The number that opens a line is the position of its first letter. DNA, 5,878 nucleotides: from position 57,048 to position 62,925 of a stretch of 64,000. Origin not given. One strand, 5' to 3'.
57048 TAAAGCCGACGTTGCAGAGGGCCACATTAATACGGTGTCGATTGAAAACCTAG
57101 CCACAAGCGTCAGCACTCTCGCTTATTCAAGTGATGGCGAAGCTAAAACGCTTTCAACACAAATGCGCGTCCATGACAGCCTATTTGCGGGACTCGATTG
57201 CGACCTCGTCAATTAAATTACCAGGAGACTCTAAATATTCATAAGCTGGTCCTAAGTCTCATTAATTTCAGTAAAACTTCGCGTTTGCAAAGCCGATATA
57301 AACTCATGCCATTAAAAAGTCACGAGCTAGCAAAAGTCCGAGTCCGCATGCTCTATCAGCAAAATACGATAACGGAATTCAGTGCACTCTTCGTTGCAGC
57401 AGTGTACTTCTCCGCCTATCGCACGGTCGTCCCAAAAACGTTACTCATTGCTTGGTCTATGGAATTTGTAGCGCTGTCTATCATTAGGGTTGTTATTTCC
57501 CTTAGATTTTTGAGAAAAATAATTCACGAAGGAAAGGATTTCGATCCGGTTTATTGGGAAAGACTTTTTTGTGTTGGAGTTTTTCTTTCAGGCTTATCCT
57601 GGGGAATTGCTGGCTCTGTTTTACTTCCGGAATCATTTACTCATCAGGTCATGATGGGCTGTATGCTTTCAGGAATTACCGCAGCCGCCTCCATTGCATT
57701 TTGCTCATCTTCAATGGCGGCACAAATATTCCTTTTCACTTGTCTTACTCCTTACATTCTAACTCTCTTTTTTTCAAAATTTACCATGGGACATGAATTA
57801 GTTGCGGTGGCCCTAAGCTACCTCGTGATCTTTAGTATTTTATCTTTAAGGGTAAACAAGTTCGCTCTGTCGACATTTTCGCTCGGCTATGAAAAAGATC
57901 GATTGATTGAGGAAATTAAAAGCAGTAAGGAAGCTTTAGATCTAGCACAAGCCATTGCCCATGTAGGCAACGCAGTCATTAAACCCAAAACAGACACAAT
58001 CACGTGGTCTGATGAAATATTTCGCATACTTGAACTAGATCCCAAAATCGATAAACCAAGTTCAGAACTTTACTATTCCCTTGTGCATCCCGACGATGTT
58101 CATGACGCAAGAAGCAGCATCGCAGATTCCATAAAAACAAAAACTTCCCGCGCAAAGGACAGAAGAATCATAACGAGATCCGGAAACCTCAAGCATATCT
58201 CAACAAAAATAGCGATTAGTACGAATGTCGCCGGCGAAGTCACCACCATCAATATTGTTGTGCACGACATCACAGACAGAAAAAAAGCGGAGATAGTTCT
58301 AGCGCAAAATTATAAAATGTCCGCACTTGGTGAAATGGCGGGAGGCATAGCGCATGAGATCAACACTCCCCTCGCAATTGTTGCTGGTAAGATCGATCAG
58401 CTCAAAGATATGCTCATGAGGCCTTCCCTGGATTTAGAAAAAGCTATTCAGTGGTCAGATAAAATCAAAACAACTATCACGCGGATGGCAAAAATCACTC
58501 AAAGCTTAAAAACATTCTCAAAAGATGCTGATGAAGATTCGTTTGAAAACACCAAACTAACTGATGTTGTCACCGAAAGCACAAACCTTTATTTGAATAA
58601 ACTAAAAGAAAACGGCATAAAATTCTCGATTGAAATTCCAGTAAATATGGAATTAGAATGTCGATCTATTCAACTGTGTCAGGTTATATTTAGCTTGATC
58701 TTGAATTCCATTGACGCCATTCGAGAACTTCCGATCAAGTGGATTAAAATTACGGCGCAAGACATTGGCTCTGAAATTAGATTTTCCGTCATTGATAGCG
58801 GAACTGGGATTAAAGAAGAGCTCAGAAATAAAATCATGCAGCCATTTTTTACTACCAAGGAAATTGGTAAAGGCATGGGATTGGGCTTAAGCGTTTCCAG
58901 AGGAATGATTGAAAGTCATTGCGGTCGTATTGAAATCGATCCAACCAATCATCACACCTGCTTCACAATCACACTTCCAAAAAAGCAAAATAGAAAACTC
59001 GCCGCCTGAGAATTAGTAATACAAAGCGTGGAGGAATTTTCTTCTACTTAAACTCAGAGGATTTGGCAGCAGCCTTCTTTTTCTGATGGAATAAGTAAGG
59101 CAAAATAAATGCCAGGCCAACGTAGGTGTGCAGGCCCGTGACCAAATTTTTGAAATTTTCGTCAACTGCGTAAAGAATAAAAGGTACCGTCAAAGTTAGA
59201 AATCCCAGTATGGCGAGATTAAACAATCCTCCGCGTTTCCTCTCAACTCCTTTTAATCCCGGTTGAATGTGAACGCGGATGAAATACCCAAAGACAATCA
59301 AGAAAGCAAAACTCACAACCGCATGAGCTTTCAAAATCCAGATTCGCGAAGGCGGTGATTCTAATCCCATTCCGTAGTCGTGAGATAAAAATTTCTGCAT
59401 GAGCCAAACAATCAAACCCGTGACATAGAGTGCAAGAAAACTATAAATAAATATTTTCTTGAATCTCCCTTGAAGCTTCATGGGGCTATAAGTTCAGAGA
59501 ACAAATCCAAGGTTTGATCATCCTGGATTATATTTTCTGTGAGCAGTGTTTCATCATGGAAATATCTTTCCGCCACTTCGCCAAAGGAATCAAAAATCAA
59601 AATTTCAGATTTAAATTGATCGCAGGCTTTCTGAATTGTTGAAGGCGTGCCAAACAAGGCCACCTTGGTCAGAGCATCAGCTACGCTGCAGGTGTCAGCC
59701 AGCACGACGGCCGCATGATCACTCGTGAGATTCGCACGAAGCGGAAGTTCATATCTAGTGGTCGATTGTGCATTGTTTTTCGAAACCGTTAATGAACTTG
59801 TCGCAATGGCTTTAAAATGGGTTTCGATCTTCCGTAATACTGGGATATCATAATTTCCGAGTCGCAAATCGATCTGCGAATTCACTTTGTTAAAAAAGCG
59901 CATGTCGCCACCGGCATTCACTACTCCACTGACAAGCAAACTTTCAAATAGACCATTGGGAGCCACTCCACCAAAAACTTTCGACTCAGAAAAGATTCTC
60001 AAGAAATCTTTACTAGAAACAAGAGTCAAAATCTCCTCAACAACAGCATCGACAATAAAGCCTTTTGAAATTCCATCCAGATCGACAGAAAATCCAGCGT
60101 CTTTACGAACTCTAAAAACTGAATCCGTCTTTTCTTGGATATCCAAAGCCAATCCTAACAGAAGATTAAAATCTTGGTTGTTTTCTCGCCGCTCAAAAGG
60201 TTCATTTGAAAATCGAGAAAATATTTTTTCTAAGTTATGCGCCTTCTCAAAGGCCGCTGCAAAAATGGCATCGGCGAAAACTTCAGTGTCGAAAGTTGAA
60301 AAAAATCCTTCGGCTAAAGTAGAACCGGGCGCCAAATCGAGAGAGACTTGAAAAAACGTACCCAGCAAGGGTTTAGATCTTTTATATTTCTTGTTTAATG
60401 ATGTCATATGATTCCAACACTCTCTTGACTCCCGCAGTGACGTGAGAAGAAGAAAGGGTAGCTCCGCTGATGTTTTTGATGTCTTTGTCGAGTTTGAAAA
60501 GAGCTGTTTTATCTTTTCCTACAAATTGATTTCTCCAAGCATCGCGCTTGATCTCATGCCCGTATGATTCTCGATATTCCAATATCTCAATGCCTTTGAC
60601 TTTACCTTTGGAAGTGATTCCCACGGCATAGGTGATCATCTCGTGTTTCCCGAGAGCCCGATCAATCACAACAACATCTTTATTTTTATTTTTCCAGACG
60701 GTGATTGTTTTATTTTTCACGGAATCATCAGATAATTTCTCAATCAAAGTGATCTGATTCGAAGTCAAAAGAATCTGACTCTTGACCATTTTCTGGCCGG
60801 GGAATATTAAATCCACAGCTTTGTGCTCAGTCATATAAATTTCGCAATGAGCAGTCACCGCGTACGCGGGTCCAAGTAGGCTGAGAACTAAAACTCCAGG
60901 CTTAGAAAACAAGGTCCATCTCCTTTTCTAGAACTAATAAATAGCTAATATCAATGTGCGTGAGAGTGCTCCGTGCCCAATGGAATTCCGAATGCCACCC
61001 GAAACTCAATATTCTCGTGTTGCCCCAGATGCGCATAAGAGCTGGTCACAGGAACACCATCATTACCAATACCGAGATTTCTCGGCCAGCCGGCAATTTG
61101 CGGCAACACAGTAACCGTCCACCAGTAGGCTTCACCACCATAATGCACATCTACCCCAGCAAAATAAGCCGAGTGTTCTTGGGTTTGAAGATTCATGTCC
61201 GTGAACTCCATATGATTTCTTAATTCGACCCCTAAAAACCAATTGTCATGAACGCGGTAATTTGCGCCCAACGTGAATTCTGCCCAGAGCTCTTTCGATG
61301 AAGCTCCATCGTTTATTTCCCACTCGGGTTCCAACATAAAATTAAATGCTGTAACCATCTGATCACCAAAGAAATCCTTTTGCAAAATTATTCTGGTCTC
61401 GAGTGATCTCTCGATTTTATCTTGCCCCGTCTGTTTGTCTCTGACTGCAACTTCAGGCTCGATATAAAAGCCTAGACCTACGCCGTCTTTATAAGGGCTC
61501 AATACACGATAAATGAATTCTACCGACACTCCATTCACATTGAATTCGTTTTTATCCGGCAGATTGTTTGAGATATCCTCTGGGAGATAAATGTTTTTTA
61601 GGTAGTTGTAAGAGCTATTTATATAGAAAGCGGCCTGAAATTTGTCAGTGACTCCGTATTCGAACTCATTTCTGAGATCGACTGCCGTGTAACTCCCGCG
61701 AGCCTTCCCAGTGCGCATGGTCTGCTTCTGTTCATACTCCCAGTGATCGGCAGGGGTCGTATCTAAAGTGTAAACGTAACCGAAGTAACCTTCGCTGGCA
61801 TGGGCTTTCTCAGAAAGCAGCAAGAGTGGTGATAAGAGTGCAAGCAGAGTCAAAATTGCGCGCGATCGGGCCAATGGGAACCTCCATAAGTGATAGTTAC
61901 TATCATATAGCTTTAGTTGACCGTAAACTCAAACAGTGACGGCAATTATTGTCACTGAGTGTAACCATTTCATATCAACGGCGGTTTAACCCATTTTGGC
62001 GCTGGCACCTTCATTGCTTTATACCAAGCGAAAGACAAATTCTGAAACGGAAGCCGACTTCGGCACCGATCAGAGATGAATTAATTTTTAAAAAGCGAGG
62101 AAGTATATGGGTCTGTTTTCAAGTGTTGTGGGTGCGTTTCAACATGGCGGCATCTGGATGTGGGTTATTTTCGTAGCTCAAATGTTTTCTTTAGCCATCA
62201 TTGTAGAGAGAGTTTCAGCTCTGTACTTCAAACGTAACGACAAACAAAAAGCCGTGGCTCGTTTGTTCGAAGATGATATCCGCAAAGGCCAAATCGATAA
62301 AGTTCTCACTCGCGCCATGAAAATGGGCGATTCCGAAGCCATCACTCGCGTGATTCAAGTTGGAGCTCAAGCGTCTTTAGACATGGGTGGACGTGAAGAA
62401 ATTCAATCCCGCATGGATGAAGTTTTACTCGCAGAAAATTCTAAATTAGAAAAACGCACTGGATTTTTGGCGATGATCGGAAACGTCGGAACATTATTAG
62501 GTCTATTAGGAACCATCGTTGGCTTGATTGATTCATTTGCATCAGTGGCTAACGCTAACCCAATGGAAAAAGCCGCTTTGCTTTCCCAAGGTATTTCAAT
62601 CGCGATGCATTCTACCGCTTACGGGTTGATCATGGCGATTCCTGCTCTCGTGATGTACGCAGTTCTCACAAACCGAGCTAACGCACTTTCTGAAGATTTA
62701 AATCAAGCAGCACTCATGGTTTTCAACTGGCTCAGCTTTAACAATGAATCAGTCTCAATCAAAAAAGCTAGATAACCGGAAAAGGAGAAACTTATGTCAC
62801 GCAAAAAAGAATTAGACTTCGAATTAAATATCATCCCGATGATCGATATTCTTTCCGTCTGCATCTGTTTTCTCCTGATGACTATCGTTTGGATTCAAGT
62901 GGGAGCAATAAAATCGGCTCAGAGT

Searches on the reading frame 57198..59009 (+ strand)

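Call 56: search_protein_families(library=pfam, proteins=[window:57198-59009:+], max_evalue=0.001)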
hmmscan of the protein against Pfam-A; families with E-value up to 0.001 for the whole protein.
window:57198-59009:+ (603 aa): 3 families
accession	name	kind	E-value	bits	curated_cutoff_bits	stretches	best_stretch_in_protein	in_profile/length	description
PF02518.31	HATPase_c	-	1.9e-18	67.4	26.4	1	490-596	3-110/111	Histidine kinase-, DNA gyrase B-, and HSP90-like ATPase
PF08447.18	PAS_3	-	9.4e-08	32.7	25.6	1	268-350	2-84/89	PAS fold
PF00512.31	HisKA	-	4.9e-07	30.1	26.9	1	377-442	2-62/66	His Kinase A (phospho-acceptor) domain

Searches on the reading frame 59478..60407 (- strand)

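Call 56: search_protein_families(library=pfam, proteins=[window:59478-60407:-], max_evalue=0.001)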
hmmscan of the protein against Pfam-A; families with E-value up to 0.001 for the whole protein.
window:59478-60407:- (309 aa): 1 family
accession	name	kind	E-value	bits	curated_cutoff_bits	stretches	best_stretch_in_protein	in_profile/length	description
PF02424.20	ApbE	-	3.8e-06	27.1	25.6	0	96-126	117-144/266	ApbE family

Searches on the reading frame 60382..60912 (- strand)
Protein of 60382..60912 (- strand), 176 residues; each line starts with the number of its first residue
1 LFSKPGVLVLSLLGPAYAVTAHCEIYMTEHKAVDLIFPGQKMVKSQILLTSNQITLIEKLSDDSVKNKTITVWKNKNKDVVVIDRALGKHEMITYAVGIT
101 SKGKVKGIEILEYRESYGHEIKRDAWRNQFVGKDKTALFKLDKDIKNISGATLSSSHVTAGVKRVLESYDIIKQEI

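Call 56: search_protein_families(library=pfam, proteins=[window:60382-60912:-], max_evalue=0.001)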
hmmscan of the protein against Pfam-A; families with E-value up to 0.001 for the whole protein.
window:60382-60912:- (176 aa): 1 family
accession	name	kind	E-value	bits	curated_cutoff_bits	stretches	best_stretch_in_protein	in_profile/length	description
PF04205.19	FMN_bind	-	7.4e-13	49.4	22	1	88-167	1-77/77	FMN-binding domain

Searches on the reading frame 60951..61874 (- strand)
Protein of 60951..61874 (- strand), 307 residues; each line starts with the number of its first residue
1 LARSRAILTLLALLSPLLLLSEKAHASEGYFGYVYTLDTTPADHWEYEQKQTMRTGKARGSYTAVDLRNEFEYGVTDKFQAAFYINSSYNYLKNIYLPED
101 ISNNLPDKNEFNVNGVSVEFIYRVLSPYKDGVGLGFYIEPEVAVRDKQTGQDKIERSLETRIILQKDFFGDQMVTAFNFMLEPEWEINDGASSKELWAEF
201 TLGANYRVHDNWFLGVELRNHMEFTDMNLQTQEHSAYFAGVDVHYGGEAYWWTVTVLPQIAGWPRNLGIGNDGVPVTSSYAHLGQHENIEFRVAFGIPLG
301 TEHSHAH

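Call 56: search_protein_families(library=pfam, proteins=[window:60951-61874:-], max_evalue=0.001)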
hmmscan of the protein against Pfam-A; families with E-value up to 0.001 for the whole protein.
window:60951-61874:- (307 aa): 1 family
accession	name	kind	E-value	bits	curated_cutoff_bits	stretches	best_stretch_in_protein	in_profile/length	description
PF20367.4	DUF6662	-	2.4e-20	73.7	27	2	18-182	9-171/308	Family of unknown function (DUF6662)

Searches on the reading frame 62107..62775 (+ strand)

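Call 56: search_protein_families(library=pfam, proteins=[window:62107-62775:+], max_evalue=0.001)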
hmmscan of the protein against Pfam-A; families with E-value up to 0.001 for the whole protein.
window:62107-62775:+ (222 aa): 1 family
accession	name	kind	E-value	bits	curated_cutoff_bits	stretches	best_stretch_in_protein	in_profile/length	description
PF01618.21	MotA_ExbB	-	1.6e-27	96.2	22.9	1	78-198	5-125/127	MotA/TolQ/ExbB proton channel family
